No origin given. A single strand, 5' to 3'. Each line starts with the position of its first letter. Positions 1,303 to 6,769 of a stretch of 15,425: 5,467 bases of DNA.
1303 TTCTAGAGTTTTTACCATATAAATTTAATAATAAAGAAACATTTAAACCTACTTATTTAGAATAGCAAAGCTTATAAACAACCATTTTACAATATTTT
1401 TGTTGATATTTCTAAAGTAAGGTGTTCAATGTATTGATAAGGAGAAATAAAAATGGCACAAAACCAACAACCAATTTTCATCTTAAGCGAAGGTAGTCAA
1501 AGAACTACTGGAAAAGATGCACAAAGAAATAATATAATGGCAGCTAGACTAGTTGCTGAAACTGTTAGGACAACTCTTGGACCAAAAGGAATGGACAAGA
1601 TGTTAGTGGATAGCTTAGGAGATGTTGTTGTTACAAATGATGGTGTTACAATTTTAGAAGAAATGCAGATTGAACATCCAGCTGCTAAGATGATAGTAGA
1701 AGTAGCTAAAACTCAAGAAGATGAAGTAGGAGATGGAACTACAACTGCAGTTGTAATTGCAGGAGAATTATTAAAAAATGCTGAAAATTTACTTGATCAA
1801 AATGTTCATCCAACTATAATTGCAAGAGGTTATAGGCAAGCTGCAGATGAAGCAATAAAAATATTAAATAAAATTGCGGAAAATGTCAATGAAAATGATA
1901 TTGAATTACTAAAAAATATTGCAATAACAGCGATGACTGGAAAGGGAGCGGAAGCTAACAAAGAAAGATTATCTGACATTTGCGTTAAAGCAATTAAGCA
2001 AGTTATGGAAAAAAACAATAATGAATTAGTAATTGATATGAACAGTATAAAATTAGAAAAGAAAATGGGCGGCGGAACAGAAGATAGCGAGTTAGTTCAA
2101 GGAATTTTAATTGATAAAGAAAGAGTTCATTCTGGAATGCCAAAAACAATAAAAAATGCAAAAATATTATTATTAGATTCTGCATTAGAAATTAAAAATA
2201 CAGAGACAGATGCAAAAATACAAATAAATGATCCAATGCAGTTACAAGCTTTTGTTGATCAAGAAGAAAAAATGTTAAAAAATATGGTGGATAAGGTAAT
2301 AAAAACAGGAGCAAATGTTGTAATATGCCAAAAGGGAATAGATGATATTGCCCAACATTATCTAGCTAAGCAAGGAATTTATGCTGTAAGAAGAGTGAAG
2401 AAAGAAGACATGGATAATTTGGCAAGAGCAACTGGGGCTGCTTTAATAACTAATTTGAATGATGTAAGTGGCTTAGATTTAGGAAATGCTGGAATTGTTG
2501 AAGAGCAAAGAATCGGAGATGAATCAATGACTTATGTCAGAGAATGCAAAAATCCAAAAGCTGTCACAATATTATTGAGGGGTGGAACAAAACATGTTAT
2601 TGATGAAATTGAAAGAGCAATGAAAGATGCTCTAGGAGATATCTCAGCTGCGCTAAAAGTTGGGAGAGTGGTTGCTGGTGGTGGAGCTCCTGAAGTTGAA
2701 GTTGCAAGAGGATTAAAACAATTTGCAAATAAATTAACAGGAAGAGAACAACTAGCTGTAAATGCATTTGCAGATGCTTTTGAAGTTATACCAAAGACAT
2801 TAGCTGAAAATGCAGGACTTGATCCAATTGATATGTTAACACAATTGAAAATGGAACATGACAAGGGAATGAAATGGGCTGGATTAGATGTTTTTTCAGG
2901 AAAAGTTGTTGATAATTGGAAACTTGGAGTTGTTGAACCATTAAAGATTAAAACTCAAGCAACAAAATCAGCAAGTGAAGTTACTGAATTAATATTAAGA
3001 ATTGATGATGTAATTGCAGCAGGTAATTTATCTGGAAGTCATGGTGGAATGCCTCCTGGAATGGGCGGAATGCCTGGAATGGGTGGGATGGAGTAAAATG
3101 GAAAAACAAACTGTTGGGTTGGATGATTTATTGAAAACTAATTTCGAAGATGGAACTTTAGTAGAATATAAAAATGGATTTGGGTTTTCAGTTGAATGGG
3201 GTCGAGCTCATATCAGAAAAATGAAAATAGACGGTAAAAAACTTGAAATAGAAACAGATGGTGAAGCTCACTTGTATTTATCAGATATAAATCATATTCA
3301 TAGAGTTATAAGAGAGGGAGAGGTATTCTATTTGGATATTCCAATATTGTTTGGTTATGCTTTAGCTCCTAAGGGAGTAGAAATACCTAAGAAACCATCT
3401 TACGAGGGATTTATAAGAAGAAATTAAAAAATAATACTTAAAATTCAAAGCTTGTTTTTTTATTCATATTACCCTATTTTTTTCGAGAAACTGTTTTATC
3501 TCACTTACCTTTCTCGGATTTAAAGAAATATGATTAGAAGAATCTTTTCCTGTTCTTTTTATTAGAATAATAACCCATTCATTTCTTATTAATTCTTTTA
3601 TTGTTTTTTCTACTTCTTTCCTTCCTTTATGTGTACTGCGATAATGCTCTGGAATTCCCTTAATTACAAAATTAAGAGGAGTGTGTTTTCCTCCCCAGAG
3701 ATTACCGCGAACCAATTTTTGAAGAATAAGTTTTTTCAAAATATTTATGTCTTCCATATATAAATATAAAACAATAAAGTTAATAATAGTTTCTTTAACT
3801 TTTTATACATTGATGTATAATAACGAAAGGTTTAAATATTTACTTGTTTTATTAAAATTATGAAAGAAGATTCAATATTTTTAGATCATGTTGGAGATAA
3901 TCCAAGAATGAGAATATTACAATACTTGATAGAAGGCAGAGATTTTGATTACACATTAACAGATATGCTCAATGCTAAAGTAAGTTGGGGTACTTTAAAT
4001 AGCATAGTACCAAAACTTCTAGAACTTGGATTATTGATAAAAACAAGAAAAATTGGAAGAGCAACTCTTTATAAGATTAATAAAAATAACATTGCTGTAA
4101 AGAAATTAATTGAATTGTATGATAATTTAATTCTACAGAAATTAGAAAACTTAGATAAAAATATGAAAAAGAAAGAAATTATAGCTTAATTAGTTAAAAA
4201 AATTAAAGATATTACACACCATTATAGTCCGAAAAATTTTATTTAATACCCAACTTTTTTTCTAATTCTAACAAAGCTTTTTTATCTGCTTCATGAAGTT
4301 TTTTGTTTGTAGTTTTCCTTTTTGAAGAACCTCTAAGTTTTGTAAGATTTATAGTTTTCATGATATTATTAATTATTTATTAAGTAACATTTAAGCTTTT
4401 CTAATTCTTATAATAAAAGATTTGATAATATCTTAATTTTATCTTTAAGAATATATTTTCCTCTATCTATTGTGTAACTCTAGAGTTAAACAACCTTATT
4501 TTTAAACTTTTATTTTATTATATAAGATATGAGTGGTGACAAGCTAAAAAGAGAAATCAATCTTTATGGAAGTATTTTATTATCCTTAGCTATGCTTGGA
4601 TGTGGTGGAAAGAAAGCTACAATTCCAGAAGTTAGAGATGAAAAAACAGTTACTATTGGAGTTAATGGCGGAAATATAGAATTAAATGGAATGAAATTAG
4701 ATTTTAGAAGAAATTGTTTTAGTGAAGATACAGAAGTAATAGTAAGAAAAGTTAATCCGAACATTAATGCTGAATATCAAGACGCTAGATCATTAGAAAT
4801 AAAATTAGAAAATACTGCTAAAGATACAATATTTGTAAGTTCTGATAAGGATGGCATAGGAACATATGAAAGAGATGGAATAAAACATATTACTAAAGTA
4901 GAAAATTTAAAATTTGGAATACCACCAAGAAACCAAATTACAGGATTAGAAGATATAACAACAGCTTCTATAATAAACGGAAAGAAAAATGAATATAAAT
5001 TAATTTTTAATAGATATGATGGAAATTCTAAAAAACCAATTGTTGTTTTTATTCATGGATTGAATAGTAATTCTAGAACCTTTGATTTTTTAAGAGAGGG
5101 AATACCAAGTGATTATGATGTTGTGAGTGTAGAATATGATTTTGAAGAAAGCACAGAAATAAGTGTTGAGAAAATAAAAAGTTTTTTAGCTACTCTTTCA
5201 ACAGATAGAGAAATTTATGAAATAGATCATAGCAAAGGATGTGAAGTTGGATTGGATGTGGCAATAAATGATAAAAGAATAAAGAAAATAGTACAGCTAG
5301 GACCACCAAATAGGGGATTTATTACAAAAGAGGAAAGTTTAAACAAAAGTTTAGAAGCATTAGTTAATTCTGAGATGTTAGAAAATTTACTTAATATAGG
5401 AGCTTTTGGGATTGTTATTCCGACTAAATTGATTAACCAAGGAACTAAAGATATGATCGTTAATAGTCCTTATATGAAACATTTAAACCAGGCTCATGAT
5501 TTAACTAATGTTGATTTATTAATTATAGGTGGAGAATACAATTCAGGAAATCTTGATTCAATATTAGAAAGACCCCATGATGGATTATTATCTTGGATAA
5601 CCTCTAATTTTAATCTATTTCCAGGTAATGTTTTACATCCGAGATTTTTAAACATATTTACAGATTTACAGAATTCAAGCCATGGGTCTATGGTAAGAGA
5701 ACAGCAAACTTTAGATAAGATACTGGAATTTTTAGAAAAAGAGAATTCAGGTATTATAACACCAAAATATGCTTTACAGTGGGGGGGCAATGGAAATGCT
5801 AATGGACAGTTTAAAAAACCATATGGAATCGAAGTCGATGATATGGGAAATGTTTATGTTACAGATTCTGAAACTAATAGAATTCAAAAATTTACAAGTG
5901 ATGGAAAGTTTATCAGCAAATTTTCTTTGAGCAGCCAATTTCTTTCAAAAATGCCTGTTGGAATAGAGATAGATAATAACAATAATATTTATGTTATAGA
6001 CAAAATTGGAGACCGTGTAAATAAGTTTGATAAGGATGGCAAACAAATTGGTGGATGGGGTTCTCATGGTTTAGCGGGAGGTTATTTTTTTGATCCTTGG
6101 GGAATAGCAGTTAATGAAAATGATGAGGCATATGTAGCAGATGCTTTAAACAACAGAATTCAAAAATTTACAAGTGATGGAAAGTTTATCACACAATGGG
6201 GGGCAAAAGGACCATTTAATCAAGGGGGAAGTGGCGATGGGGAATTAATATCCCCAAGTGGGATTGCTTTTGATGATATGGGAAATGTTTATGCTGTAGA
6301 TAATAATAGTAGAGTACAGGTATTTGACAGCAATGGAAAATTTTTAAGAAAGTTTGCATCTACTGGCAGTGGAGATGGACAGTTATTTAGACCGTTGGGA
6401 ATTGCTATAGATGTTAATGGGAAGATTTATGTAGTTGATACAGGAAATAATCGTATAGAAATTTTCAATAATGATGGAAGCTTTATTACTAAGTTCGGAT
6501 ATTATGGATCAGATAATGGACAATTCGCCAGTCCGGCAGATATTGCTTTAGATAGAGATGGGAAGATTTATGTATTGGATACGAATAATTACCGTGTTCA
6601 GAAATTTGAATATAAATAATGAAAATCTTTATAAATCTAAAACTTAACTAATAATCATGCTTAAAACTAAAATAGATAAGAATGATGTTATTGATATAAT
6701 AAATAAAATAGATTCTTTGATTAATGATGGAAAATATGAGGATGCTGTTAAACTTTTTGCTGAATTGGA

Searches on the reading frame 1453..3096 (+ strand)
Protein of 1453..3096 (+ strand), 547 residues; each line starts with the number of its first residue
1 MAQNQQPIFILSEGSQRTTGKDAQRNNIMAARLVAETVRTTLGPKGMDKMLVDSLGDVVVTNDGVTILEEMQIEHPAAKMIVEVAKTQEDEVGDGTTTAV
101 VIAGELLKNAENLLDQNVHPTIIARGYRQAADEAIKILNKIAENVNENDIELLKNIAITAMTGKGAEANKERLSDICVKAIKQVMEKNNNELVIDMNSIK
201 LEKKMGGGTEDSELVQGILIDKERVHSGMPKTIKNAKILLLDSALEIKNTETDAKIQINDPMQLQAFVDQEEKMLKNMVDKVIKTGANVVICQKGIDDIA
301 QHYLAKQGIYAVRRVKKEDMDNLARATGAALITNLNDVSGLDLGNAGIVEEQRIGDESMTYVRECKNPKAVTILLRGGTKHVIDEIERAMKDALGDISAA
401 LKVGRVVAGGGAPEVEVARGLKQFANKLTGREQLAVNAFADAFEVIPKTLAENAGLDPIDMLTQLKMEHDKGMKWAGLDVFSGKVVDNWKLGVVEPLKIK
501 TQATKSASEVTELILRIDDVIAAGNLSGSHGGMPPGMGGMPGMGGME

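Call 8: search_protein_families(library=pfam, proteins=[window:1453-3096:+], max_evalue=0.001)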
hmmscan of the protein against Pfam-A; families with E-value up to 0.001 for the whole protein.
window:1453-3096:+ (547 aa): 1 family
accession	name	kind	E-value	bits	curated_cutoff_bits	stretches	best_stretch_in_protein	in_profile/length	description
PF00118.29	Cpn60_TCP1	-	1.5e-185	618.1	34.3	1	34-524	1-489/490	TCP-1/cpn60 chaperonin family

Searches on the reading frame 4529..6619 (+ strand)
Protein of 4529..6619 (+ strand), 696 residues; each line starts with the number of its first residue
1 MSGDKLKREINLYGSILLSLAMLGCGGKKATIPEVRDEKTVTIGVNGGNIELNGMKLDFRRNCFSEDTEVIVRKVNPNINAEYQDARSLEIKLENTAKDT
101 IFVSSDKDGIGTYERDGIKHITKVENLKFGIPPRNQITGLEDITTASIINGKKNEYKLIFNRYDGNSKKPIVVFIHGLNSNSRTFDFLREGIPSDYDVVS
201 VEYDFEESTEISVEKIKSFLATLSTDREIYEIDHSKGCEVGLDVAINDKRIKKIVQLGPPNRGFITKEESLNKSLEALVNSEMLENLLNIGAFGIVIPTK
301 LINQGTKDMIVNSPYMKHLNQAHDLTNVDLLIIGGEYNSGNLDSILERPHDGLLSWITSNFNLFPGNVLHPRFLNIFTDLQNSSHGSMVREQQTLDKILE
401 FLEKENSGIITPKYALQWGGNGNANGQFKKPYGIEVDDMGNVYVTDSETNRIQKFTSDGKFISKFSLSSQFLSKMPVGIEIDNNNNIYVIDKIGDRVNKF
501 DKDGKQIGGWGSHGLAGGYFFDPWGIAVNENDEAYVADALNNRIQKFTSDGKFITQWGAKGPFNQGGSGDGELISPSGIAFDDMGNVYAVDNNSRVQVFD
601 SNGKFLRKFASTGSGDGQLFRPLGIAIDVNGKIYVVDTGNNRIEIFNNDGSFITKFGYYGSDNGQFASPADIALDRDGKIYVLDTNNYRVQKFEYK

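Call 8: search_protein_families(library=pfam, proteins=[window:4529-6619:+], max_evalue=0.001)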
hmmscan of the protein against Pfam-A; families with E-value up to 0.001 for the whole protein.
window:4529-6619:+ (696 aa): 9 families
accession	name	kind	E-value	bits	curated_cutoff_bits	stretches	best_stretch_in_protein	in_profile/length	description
PF01436.27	NHL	-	2.6e-41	138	20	4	666-693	1-28/28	NHL repeat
PF17170.10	DUF5128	-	3.5e-14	53.2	22.9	1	629-693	52-117/321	6-bladed beta-propeller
PF08450.18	SGL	-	3.2e-12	47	26.3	0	530-609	144-220/246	SMP-30/Gluconolactonase/LRE-like region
PF25021.1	TEN_NHL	-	6.4e-12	45.6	27.1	0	617-651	139-171/357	Teneurin NHL domain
PF24684.1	Vgb_lyase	-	1.3e-09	37.7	50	1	430-553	98-213/290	Virginiamycin B lyase family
PF22701.2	Mala_s_1-like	-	1.3e-08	35.3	27.5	0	579-683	4-104/195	Mal s 1 allergenic protein-like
PF13449.12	Phytase-like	-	3.7e-07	30.8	27.6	0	521-563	68-110/284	Esterase-like activity of phytase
PF06739.17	SBBP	-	2.8e-06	27.6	20.5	0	571-588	10-27/38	Beta-propeller repeat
PF06977.17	SdiA-regulated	-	3.7e-05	23.5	21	0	437-490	180-239/249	SdiA-regulated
